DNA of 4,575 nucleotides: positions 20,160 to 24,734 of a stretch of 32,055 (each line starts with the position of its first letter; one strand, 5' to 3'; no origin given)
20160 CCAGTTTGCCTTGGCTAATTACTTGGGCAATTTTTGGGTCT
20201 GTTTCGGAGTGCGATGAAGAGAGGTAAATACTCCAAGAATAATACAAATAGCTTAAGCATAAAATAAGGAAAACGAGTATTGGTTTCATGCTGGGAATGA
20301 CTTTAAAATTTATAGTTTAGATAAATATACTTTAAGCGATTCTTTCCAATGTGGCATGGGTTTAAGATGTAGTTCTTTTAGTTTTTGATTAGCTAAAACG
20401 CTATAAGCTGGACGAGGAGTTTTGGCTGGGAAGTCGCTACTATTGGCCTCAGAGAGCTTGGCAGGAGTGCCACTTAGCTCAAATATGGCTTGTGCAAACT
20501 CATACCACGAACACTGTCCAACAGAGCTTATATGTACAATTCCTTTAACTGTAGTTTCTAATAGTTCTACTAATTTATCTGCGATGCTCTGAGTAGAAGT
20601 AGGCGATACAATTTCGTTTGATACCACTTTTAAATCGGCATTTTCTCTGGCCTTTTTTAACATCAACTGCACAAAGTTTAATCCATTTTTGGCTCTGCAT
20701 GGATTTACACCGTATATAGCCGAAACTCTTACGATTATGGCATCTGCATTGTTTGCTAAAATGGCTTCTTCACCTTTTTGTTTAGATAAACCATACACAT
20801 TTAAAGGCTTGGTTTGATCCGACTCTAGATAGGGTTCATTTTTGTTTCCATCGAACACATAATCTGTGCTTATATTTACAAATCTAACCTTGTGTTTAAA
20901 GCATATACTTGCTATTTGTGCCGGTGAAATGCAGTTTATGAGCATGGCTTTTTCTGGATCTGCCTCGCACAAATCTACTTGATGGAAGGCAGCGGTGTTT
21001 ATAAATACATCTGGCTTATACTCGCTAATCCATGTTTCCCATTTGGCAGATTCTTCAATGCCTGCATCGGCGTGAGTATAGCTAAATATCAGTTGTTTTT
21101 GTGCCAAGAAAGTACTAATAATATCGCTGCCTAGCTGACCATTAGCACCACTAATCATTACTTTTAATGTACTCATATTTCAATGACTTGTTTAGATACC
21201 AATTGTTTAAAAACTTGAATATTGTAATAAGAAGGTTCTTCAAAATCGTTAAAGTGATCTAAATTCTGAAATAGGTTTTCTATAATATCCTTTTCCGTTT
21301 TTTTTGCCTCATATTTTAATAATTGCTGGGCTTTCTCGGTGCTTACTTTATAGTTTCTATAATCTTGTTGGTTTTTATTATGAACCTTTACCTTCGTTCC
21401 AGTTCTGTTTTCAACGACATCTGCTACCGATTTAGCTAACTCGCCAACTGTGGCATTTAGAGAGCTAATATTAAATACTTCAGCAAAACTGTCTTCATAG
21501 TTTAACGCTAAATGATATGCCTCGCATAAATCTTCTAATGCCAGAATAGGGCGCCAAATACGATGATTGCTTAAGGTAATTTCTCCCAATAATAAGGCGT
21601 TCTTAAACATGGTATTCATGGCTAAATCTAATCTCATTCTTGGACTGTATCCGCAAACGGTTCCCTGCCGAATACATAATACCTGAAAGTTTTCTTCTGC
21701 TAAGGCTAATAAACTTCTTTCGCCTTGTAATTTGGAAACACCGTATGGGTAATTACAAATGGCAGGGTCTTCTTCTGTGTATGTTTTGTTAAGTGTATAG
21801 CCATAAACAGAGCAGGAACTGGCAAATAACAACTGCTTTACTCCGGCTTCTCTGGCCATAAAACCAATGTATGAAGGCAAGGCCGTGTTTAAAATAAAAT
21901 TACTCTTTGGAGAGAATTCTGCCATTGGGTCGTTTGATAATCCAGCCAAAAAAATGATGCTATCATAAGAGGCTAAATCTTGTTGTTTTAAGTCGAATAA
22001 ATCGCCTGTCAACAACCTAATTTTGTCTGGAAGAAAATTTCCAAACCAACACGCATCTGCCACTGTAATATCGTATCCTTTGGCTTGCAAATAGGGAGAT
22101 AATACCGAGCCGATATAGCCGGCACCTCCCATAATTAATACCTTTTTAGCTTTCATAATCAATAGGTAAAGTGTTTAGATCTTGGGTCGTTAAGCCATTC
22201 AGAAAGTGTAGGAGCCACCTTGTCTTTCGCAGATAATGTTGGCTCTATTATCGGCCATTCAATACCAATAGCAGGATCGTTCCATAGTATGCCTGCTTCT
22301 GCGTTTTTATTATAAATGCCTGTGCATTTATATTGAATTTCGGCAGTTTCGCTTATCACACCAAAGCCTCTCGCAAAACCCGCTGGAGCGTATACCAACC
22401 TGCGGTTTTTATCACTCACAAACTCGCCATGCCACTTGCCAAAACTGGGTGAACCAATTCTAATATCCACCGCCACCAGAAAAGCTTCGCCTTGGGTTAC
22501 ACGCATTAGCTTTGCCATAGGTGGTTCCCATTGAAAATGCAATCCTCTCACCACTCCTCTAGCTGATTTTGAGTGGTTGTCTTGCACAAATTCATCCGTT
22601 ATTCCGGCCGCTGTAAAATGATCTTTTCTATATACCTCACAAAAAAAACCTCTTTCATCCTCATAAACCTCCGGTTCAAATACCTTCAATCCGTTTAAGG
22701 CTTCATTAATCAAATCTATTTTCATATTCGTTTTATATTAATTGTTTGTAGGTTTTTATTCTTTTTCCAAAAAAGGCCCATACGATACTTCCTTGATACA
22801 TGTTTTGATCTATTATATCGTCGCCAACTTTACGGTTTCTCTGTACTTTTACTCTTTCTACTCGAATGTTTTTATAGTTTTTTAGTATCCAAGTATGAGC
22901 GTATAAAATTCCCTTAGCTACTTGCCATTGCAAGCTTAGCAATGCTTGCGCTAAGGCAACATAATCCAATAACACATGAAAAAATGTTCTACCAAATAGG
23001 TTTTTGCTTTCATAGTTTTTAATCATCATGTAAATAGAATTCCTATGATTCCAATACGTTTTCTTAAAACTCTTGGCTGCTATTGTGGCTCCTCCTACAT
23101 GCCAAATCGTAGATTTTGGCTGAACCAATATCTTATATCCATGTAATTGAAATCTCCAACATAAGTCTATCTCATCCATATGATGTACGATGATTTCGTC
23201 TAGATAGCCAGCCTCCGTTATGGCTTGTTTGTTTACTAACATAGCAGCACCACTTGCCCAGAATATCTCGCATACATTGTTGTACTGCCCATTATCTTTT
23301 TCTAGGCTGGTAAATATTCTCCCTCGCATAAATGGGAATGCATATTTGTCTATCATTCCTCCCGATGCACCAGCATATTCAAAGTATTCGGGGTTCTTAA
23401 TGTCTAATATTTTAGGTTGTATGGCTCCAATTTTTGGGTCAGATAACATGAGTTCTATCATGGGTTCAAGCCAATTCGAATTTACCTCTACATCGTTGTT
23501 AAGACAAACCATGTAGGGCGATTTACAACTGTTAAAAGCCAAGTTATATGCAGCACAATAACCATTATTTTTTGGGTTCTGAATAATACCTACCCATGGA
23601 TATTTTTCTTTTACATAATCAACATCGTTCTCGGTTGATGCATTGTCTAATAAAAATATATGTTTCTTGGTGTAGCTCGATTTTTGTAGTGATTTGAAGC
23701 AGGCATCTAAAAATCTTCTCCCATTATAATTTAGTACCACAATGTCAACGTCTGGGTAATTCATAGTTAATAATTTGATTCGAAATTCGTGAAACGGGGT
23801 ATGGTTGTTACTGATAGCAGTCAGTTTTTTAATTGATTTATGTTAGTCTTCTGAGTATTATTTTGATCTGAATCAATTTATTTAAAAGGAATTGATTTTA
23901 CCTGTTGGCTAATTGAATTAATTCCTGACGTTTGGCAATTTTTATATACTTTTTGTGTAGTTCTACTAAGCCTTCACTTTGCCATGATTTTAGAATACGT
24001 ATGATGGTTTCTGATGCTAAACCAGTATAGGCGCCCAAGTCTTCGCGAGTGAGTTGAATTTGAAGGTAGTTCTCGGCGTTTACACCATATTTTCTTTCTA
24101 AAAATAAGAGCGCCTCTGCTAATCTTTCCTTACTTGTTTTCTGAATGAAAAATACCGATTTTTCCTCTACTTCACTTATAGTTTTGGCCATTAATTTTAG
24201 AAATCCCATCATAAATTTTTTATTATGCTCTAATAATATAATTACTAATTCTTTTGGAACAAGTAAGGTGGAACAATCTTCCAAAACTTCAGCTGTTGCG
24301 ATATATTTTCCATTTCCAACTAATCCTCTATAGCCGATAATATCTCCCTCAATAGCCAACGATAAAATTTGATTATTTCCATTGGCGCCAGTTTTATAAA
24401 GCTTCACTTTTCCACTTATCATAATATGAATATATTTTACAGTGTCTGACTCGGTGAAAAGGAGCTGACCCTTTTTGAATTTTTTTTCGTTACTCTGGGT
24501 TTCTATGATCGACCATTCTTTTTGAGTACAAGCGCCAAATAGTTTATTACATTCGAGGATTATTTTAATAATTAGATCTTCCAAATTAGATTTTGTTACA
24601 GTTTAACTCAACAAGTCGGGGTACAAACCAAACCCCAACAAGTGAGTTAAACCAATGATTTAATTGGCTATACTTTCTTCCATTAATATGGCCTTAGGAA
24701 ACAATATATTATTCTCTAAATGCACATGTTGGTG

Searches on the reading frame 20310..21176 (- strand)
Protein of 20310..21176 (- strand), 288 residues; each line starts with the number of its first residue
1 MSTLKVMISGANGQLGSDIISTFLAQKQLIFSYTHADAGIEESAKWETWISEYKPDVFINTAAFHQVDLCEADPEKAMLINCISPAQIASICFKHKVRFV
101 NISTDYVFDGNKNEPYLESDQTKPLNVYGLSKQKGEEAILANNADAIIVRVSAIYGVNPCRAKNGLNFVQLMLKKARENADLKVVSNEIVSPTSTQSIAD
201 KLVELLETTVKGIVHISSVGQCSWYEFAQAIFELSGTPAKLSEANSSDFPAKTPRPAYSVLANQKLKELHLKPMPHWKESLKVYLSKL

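Call 19: search_protein_families(library=pfam, proteins=[window:20310-21176:-])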
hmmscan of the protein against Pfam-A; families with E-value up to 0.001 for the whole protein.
window:20310-21176:- (288 aa): 6 families
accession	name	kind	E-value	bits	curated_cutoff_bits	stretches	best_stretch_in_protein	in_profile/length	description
PF04321.23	RmlD_sub_bind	-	3.4e-82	276.2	27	1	5-287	2-284/287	RmlD substrate binding domain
PF01370.27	Epimerase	-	7.3e-21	75.1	20.9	1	6-187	1-204/240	NAD dependent epimerase/dehydratase family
PF02719.21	Polysacc_synt_2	-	1.7e-11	44.3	20.2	1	37-145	60-155/293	Polysaccharide biosynthesis protein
PF16363.11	GDP_Man_Dehyd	-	3.3e-11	43.7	27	1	37-142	58-167/332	GDP-mannose 4,6 dehydratase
PF07993.18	NAD_binding_4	-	6.8e-06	25.8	20.1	1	55-171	89-224/258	Male sterility protein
PF01073.25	3Beta_HSD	-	0.00027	20.5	22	0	56-157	68-184/280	3-beta hydroxysteroid dehydrogenase/isomerase family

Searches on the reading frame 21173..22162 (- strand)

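Call 19: search_protein_families(library=pfam, proteins=[window:21173-22162:-])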
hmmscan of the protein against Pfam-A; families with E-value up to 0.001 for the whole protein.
window:21173-22162:- (329 aa): 3 families
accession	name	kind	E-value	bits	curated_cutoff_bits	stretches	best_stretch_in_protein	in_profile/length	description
PF01370.27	Epimerase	-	1e-27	97.6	20.9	1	8-232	1-239/240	NAD dependent epimerase/dehydratase family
PF16363.11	GDP_Man_Dehyd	-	5.7e-16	59.3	27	1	9-295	1-330/332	GDP-mannose 4,6 dehydratase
PF04321.23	RmlD_sub_bind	-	4e-09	36.4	27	1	7-256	2-236/287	RmlD substrate binding domain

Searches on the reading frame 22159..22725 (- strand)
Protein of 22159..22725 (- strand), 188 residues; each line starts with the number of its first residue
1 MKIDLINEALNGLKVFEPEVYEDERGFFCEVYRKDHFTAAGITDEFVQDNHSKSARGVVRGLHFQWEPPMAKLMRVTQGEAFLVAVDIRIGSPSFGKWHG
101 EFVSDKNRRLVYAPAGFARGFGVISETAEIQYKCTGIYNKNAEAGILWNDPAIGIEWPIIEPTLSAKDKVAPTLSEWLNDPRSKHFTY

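Call 19: search_protein_families(library=pfam, proteins=[window:22159-22725:-])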
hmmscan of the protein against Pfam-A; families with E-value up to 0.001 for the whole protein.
window:22159-22725:- (188 aa): 1 family
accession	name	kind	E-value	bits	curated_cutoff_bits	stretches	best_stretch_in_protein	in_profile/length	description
PF00908.23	dTDP_sugar_isom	-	5e-62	209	27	1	9-176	3-168/168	dTDP-4-dehydrorhamnose 3,5-epimerase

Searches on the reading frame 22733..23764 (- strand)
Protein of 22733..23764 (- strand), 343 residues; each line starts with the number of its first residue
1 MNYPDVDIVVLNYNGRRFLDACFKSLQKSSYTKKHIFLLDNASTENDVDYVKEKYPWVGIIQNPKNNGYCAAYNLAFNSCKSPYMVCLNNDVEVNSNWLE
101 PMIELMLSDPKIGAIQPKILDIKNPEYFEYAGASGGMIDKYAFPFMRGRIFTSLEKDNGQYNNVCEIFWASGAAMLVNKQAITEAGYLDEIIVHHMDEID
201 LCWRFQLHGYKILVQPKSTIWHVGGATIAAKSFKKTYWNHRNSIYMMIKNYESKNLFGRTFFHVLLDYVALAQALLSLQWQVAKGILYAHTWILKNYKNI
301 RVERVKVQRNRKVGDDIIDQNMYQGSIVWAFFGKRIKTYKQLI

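Call 19: search_protein_families(library=pfam, proteins=[window:22733-23764:-])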
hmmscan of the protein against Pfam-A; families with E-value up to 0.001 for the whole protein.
window:22733-23764:- (343 aa): 4 families
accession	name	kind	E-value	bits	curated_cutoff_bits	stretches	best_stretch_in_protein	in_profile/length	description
PF00535.33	Glycos_transf_2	-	1e-21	78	23.3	1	8-117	2-114/168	Glycosyl transferase family 2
PF13641.12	Glyco_tranf_2_3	-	4.9e-08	33.7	27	1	4-230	1-219/230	Glycosyltransferase like family 2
PF13712.12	Glyco_tranf_2_5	-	1.6e-06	28.5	27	1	65-224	37-189/210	Glycosyltransferase like family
PF10111.15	Glyco_tranf_2_2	-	1.4e-05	25.2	27.3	1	13-208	9-202/276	Glycosyltransferase like family 2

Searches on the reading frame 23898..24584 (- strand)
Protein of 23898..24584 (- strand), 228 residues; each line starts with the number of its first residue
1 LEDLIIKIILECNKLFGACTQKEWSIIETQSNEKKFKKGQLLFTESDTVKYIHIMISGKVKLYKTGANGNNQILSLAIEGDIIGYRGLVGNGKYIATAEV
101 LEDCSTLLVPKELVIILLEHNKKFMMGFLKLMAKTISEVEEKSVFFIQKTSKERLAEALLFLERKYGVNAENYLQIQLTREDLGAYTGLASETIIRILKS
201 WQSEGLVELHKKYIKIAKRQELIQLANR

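Call 19: search_protein_families(library=pfam, proteins=[window:23898-24584:-])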
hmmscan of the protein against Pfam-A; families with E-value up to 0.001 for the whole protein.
window:23898-24584:- (228 aa): 3 families
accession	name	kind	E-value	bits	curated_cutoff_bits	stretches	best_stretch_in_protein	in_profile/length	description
PF00027.35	cNMP_binding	-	2.7e-19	69.4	27.5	1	34-120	2-88/89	Cyclic nucleotide-binding domain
PF13545.12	HTH_Crp_2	-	1.4e-14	54.2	27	1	153-224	1-69/70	Crp-like helix-turn-helix domain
PF00325.26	Crp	-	4.8e-05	23.4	21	1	176-206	1-31/32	Bacterial regulatory proteins, crp family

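Call 21: search_protein_families(library=ncbifam, proteins=[window:23898-24584:-])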
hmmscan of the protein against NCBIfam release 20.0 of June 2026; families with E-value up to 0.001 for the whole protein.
window:23898-24584:- (228 aa): 12 families
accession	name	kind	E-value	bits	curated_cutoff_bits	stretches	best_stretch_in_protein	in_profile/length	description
NF008365.0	PRK11161.1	subfamily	4.8e-27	94.8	228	1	32-227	48-244/250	fumarate/nitrate reduction transcriptional regulator Fnr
NF006901.0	PRK09392.1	equivalog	4.4e-17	62.2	211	1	14-227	13-222/236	transcriptional activator FtrB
NF050806.1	TransRegFixKCaul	equivalog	1e-16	60.9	300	1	27-218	19-206/215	transcriptional regulator FixK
NF045989.1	TransRegFnrLRhodb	equivalog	5.7e-14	51.9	300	1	17-223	22-232/245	transcriptional regulator FnrL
NF007707.0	PRK10402.1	subfamily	4e-13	49.5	180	1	29-227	29-219/226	transcriptional regulator YeiL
NF008732.0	PRK11753.1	equivalog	1.5e-11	44.2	266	1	28-216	20-210/214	cAMP-activated global transcriptional regulator CRP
TIGR03896.1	cyc_nuc_ocin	subfamily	5.5e-08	32.5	161.05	1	15-162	145-292/317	bacteriocin-type transport-associated protein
TIGR03697.1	NtcA_cyano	equivalog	3.8e-07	30.1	244.95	1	40-219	2-185/193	global nitrogen regulator NtcA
NF041163.2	encap_f2b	equivalog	7.9e-07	28.5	400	1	20-133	84-198/450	family 2B encapsulin nanocompartment shell protein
NF050815.1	TransActFtrBCaul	equivalog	1.1e-06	28.1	300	1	15-227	16-224/251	transcriptional activator FtrB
NF053664.1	TransRegPtrACyano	equivalog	1.7e-06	27.5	300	1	50-212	28-185/196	Crp/Fnr family transcriptional regulator PtrA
NF010499.0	PRK13918.1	equivalog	0.00042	19.9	274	1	35-226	16-201/205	CRP/FNR family transcriptional regulator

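Call 41: find_related_loci(query=window:23898-24584:-, collection=metagenome_contigs, flank=4000)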
Query window:23898-24584:- (228 aa) in metagenome_contigs; peptide patterns used: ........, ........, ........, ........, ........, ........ (x = any residue, [..] = any of these).
185 stretches matched a pattern, but none encodes a relative of the query by tblastn (E <= 1e-3).
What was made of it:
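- Tried and rejected: It found no confirmed relative (call 41).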

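Call 42: find_homologous_proteins(query=window:23898-24584:-, max_evalue=1e-20)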
Query window:23898-24584:- (228 aa): 47 proteins with E <= 1e-20 among 372 candidates.
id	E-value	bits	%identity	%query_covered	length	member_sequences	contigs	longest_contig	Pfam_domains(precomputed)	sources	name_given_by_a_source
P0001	6.4e-140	481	100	100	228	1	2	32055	PF13545.13,PF00027.36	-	-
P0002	8.4e-104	364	85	89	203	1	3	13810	PF13545.13,PF00027.36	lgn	-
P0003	1.0e-102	360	84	89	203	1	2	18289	PF13545.13,PF00027.36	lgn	-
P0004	1.2e-59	219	47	94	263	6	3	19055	PF13545.13,PF00027.36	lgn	-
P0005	1.0e-58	216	49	94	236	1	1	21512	PF13545.13,PF00027.36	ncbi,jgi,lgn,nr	ncbi:MAG: Crp/Fnr family transcriptional regulator [bacterium]|nr:Crp/Fnr family transcriptional reg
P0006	1.9e-58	215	48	93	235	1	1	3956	PF13545.13,PF00027.36,PF00325.27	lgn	-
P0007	2.5e-58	215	47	94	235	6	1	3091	PF13545.13,PF00027.36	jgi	jgi:CRP/FNR family transcriptional regulator, polysaccharide utilization system transcription regula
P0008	2.5e-58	215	46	94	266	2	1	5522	PF13545.13,PF00027.36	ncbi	-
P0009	7.9e-55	204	52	83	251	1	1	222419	PF13545.13,PF00027.36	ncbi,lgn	-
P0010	8.1e-54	200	46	93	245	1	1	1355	PF13545.13,PF00027.36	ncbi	-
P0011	4.3e-52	195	48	84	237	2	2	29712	PF13545.13,PF00027.36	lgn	-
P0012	6.0e-52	194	45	95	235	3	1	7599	PF13545.13,PF00027.36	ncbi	-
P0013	1.3e-51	193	49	84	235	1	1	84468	PF13545.13,PF00027.36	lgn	-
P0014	1.3e-51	193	46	94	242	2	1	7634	PF13545.13,PF00027.36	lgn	-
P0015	3.6e-50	188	48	85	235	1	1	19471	PF13545.13,PF00027.36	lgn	-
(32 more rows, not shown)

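Call 43: find_encoding_contigs(protein=P0002, flank=8000, max_places=2)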
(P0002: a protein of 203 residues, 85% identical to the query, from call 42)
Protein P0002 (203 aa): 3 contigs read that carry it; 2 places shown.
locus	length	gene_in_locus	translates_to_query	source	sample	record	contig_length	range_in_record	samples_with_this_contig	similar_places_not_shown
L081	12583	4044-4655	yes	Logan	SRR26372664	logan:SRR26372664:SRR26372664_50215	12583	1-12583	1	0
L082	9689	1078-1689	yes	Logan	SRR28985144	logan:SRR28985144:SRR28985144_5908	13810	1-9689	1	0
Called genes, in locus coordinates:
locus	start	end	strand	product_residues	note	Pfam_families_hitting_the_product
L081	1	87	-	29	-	?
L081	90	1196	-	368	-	PF03441:FAD_binding_7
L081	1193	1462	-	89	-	PF10985:DUF2805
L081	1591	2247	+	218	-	PF08818:DUF1801, PF13376:OmdA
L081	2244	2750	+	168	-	-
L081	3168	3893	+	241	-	PF04405:ScdA_N, PF01814:Hemerythrin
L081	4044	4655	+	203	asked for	PF00027:cNMP_binding, PF13545:HTH_Crp_2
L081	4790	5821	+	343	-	PF00535:Glycos_transf_2, PF10111:Glyco_tranf_2_2 (weak), PF13641:Glyco_tranf_2_3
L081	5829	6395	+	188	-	PF00908:dTDP_sugar_isom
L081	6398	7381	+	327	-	PF01370:Epimerase, PF04321:RmlD_sub_bind, PF16363:GDP_Man_Dehyd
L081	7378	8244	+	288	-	PF01370:Epimerase, PF04321:RmlD_sub_bind, PF02719:Polysacc_synt_2, PF16363:GDP_Man_Dehyd, PF07993:NAD_binding_4 (weak)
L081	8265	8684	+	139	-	PF22085:NorB_cytochrome_c-like (weak), PF00034:Cytochrom_C (weak), PF13442:Cytochrome_CBB3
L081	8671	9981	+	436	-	PF00115:COX1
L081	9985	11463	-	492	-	PF00890:FAD_binding_2, PF02910:Succ_DH_flav_C (weak)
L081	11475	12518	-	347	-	PF02445:NadA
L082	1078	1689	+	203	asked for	PF00027:cNMP_binding, PF13545:HTH_Crp_2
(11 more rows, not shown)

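Call 44: find_encoding_contigs(protein=P0004, flank=8000, max_places=2)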
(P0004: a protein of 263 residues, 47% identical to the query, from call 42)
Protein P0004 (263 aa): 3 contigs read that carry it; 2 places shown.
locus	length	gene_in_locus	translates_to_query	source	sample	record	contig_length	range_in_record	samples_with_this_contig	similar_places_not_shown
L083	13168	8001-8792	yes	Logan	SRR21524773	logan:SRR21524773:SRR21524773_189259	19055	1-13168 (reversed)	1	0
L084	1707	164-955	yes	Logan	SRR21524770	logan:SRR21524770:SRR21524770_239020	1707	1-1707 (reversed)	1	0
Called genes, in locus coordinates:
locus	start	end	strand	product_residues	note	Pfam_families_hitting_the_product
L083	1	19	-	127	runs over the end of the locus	-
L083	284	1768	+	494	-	PF14289:DUF4369, PF13098:Thioredoxin_2 (faint), PF17127:DUF5106, PF00578:AhpC-TSA, PF08534:Redoxin (weak), PF13905:Thioredoxin_8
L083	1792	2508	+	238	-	PF02585:PIG-L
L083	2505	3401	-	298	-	PF00535:Glycos_transf_2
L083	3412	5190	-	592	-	PF23446:LysM1_NFP_LYK (faint), PF23473:LysM3_LYK4_5 (faint), PF01476:LysM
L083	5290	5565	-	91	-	PF03992:ABM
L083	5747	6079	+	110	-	PF03551:PadR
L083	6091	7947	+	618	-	PF04024:PspC, PF22571:LiaI-LiaF-TM_PspC, PF22744:Toast-rack_PspC-Cterm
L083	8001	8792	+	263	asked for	PF00027:cNMP_binding, PF13545:HTH_Crp_2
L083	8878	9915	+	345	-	PF00535:Glycos_transf_2, PF10111:Glyco_tranf_2_2 (weak), PF13641:Glyco_tranf_2_3, PF13632:Glyco_trans_2_3 (weak)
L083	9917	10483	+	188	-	PF00908:dTDP_sugar_isom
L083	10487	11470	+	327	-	PF01370:Epimerase, PF04321:RmlD_sub_bind, PF16363:GDP_Man_Dehyd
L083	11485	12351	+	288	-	PF01370:Epimerase, PF04321:RmlD_sub_bind, PF02719:Polysacc_synt_2 (weak), PF16363:GDP_Man_Dehyd, PF07993:NAD_binding_4 (weak)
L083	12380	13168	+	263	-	?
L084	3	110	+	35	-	?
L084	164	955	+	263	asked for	PF00027:cNMP_binding, PF13545:HTH_Crp_2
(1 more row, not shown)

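Call 45: find_encoding_contigs(protein=P0005, flank=8000, max_places=2)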
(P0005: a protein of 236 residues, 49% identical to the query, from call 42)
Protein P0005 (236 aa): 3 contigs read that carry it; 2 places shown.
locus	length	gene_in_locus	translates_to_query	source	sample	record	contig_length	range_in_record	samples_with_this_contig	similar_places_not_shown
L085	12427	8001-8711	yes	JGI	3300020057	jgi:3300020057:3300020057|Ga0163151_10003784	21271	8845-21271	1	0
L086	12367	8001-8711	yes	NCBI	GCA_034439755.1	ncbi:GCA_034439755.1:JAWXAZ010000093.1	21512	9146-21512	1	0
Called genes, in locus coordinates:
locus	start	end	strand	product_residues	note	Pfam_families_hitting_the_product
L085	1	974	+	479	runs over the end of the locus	PF14289:DUF4369, PF17127:DUF5106, PF00578:AhpC-TSA, PF08534:Redoxin (weak), PF13905:Thioredoxin_8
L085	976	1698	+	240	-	PF02585:PIG-L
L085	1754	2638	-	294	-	PF00535:Glycos_transf_2, PF13641:Glyco_tranf_2_3 (weak)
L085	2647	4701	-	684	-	PF01476:LysM, PF23446:LysM1_NFP_LYK (faint), PF23473:LysM3_LYK4_5 (faint), PF01476:LysM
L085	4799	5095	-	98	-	PF03992:ABM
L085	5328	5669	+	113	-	PF03551:PadR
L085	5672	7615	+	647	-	PF04024:PspC, PF22571:LiaI-LiaF-TM_PspC, PF22744:Toast-rack_PspC-Cterm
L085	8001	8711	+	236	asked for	PF00027:cNMP_binding, PF13545:HTH_Crp_2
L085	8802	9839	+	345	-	PF00535:Glycos_transf_2, PF10111:Glyco_tranf_2_2, PF13641:Glyco_tranf_2_3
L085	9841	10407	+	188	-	PF00908:dTDP_sugar_isom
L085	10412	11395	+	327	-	PF01370:Epimerase, PF04321:RmlD_sub_bind, PF16363:GDP_Man_Dehyd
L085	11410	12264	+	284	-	PF01370:Epimerase, PF04321:RmlD_sub_bind, PF02719:Polysacc_synt_2 (weak), PF16363:GDP_Man_Dehyd, PF07993:NAD_binding_4 (weak)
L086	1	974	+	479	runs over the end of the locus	PF14289:DUF4369, PF17127:DUF5106, PF00578:AhpC-TSA, PF08534:Redoxin (weak), PF13905:Thioredoxin_8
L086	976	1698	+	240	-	PF02585:PIG-L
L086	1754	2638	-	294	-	PF00535:Glycos_transf_2, PF13641:Glyco_tranf_2_3 (weak)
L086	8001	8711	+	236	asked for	PF00027:cNMP_binding, PF13545:HTH_Crp_2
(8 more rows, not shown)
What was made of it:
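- Closest known: FNR/DNR/NnrR-type class II activation of denitrification promoters. Different: The conserved neighbour of the gene is a GT2/rml cluster (calls 43-45).
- Tried and rejected: Contexts came from find_homologous_proteins and find_encoding_contigs instead (calls 42-45). More distant orthologues sit beside a GT2/rml cluster (calls 44, 45).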

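Call 65: search_solved_structures(query=window:23898-24584:-, max_evalue=0.00001)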
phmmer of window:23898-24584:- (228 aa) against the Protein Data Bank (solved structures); distinct sequences matched with E-value up to 0.00001: 46.
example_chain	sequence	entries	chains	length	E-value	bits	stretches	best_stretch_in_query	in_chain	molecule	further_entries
2gau_A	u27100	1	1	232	8.5e-22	80.9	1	19-220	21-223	transcriptional regulator, Crp/Fnr family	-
9qlt_A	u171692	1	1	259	2.7e-20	76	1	31-226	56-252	FNR type regulator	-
9qly_A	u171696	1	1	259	3.5e-20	75.6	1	31-226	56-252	FNR type regulator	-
9qll_A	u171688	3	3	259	6.6e-20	74.7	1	31-226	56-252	FNR type regulator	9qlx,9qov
8qto_A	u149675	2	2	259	6.6e-20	74.7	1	31-226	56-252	FNR type regulator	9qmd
5cvr_A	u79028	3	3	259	6.6e-20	74.7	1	31-226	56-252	FNR type regulator | FNR regulator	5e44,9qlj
9qmc_A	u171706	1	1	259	6.7e-20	74.7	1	31-226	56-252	FNR type regulator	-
4i2o_A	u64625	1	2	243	3.1e-14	56.2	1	31-222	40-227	FixK2 protein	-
4ev0_A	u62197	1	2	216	3.4e-14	56.1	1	15-218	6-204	Transcription regulator, Crp family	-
7ets_A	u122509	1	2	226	1.9e-13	53.6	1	31-223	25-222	Crp/Fnr family transcriptional regulator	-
1o5l_A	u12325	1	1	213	1.9e-12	50.3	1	36-219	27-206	transcriptional regulator, crp family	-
4i0a_A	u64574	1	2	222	7.7e-12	48.4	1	35-215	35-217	Catabolite gene activator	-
4i02_A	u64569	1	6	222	7.7e-12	48.4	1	35-215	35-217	Catabolite gene activator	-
1i5z_A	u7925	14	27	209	1.1e-11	47.8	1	35-215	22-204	CATABOLITE GENE ACTIVATOR PROTEIN | CATABOLITE GENE ACTIVATOR PROTEIN (CAP) | PROTEIN (CATABOLITE GENE ACTIVATOR PROTEIN (CAP))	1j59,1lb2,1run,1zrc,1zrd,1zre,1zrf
1g6n_A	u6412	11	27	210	1.1e-11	47.8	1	35-215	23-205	CATABOLITE GENE ACTIVATOR PROTEIN | PROTEIN (CATABOLITE GENE ACTIVATOR PROTEIN) | Catabolite gene activator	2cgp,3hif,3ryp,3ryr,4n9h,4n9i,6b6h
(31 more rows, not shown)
